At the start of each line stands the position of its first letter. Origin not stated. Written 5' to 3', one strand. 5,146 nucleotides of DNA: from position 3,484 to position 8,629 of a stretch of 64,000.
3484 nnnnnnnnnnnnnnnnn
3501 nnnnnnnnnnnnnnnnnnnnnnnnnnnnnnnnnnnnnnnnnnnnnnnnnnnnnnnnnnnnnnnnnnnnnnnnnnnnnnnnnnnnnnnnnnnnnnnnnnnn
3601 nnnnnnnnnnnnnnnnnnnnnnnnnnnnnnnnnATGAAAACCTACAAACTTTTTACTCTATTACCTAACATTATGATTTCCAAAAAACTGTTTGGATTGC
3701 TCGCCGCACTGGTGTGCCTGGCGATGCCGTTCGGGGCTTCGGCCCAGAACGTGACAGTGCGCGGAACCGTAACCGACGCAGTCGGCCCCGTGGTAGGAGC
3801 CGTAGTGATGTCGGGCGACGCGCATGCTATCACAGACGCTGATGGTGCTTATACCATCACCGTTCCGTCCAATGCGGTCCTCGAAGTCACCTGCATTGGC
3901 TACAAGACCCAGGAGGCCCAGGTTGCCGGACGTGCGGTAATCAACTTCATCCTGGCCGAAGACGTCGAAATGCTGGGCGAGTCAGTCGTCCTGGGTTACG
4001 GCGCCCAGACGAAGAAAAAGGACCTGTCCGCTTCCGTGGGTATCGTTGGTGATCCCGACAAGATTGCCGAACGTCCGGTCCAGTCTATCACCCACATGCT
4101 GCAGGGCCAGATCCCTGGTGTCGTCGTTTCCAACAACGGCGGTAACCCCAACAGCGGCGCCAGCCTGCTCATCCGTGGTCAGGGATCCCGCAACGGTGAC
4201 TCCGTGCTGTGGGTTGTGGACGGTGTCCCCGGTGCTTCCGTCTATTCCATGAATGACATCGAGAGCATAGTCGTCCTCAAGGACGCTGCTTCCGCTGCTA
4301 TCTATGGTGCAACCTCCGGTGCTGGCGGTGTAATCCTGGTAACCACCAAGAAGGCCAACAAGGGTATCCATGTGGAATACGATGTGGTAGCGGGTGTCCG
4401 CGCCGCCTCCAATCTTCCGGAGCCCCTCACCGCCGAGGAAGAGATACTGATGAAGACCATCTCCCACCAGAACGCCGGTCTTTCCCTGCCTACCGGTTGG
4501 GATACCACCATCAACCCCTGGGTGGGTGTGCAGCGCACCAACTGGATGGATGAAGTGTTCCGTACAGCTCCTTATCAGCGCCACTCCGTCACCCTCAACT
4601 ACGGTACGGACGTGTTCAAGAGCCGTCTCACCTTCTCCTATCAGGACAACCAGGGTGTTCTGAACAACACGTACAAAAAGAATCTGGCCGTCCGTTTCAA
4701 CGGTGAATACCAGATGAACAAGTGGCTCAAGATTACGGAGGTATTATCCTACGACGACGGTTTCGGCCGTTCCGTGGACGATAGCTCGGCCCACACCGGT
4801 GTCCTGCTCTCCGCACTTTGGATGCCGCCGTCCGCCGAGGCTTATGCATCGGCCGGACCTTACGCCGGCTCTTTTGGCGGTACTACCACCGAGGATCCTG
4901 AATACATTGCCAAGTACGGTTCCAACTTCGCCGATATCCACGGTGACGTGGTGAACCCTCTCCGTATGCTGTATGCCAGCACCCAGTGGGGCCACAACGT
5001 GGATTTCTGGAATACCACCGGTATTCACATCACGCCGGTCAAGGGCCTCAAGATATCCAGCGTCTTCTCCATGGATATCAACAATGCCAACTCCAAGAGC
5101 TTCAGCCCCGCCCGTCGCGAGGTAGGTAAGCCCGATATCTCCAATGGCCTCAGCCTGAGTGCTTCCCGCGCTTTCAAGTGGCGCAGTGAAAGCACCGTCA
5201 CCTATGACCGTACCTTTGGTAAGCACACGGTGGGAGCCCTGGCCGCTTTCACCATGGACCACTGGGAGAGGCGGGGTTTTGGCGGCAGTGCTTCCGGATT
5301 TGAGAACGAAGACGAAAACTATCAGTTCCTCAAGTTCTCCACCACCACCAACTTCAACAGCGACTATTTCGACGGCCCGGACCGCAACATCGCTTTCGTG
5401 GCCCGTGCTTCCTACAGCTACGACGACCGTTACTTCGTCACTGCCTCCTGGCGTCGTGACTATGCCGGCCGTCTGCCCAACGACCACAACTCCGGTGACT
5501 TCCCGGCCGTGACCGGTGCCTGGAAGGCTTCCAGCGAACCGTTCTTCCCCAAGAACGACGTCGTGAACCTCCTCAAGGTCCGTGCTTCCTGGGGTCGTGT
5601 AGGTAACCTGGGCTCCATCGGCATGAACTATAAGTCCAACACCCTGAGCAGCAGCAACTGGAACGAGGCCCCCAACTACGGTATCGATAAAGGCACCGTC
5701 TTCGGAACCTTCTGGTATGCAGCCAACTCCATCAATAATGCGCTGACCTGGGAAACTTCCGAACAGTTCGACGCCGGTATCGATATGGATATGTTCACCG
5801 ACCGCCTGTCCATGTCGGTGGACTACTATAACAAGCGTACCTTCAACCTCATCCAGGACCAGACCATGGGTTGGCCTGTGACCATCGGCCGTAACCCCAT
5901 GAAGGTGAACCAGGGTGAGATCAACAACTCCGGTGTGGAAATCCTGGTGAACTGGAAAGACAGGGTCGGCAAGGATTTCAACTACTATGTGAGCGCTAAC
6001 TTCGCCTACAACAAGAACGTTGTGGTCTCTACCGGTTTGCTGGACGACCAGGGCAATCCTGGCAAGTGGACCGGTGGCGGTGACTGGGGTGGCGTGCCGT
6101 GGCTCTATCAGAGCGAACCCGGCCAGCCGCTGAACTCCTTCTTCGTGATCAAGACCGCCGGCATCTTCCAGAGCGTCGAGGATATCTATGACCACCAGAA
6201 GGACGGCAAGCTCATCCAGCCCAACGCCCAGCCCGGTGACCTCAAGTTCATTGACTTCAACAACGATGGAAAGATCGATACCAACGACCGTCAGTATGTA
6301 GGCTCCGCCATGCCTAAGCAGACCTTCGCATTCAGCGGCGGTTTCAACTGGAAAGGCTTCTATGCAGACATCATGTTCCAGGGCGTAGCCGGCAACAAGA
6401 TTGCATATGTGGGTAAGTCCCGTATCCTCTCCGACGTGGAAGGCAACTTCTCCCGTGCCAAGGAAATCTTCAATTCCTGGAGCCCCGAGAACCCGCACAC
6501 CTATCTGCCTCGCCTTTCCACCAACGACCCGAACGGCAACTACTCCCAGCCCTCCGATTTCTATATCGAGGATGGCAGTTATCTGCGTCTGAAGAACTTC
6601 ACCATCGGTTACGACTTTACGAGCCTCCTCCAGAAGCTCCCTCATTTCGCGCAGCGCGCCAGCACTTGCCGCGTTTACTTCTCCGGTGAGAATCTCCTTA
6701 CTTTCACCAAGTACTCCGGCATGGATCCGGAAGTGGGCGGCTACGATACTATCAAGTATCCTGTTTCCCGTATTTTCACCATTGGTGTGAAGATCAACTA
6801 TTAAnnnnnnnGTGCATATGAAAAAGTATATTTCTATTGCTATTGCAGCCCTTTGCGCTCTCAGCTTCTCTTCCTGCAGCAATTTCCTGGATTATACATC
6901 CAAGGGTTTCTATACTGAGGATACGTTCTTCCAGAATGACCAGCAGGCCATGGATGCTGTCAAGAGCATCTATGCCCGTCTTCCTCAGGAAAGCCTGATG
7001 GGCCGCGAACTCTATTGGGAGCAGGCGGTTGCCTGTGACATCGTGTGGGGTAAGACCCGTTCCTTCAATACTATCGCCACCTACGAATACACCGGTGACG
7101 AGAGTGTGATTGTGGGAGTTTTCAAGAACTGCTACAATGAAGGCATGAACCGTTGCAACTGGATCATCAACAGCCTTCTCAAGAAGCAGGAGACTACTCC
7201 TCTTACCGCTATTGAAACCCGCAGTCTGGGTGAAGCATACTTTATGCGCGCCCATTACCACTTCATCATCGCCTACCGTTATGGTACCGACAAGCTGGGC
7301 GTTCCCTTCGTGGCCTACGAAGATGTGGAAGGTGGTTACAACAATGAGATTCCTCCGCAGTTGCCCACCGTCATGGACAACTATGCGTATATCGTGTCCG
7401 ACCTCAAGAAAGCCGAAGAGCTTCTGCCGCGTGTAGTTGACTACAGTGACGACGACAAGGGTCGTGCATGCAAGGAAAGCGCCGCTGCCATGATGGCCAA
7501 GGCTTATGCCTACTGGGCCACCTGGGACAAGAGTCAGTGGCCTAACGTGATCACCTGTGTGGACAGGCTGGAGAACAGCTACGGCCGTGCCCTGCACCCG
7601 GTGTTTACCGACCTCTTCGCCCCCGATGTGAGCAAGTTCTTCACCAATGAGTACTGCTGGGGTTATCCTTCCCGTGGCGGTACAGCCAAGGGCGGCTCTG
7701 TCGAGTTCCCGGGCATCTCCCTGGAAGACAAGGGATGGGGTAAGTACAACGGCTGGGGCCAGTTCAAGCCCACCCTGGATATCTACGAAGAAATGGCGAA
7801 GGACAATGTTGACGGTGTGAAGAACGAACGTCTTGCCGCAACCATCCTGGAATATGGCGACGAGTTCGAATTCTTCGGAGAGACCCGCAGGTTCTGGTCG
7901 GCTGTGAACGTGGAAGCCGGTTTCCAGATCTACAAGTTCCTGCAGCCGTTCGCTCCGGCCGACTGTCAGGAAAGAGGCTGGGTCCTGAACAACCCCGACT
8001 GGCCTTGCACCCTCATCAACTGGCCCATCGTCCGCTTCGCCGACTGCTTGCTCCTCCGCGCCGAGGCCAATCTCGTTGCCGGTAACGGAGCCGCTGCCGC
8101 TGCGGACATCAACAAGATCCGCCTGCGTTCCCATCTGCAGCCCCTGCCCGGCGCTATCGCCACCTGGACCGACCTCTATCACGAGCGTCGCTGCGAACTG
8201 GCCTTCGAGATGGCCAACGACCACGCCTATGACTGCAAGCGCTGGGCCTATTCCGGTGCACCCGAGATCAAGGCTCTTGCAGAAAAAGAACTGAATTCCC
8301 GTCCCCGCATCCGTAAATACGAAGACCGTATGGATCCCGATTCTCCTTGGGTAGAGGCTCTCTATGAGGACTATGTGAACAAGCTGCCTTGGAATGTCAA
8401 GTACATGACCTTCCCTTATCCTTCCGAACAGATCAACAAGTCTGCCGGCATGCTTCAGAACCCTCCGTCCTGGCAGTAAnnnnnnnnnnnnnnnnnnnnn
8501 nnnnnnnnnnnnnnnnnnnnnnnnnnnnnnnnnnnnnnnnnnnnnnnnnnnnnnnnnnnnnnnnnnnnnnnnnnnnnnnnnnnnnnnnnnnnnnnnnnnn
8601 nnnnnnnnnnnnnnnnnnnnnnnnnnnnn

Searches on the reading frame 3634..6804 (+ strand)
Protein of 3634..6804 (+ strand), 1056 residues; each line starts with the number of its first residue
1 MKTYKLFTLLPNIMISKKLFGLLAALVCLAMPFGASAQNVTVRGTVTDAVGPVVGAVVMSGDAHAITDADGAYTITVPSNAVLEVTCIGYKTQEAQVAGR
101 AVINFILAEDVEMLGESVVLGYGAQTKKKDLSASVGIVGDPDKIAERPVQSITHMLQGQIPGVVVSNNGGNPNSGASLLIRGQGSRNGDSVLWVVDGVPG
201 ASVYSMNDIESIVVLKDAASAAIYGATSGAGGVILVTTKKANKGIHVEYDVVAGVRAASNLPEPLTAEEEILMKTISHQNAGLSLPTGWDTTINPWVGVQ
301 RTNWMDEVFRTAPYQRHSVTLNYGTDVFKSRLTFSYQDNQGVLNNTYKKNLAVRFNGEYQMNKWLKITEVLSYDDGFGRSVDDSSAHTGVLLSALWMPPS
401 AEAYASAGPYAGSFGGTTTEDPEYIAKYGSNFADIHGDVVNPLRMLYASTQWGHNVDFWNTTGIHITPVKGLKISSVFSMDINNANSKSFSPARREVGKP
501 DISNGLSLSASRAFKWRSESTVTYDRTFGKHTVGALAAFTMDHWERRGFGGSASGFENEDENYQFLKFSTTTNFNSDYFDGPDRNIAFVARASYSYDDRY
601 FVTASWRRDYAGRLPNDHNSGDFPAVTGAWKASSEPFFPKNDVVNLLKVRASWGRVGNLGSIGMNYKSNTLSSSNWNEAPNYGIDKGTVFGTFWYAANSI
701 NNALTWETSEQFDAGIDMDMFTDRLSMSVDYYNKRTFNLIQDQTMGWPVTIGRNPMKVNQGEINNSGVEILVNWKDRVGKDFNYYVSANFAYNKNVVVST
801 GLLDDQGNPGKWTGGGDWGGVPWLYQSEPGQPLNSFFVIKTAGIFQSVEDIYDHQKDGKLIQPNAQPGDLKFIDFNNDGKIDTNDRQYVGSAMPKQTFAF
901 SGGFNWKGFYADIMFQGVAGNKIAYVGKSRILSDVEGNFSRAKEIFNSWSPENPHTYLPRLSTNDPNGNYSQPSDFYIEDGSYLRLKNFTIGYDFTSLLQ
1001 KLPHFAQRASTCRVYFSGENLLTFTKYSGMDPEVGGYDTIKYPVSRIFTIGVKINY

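Call 8: search_protein_families(library=pfam, proteins=[window:3634-6804:+], max_evalue=0.0001)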
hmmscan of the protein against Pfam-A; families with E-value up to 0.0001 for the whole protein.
window:3634-6804:+ (1056 aa): 3 families
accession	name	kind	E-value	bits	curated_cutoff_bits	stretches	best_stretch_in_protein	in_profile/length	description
PF07715.20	Plug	-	5.3e-14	53.1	23.9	1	128-231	2-106/107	TonB-dependent Receptor Plug Domain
PF13715.12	CarbopepD_reg_2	-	3.1e-09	37.2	32.2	1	42-119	1-88/88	CarboxypepD_reg-like domain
PF13620.12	CarboxypepD_reg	-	3.1e-07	31.1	32.3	1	41-97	1-67/82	Carboxypeptidase regulatory-like domain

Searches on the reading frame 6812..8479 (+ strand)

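Call 8: search_protein_families(library=pfam, proteins=[window:6812-8479:+], max_evalue=0.0001)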
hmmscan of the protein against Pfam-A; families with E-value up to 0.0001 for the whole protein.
window:6812-8479:+ (555 aa): 2 families
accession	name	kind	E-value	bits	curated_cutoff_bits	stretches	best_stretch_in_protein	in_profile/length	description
PF07980.17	SusD_RagB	-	6.8e-21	75.6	23.1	1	310-551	35-295/297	SusD family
PF14322.12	SusD-like_3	-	1.4e-15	58.4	27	1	25-232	2-190/191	Starch-binding associating with outer membrane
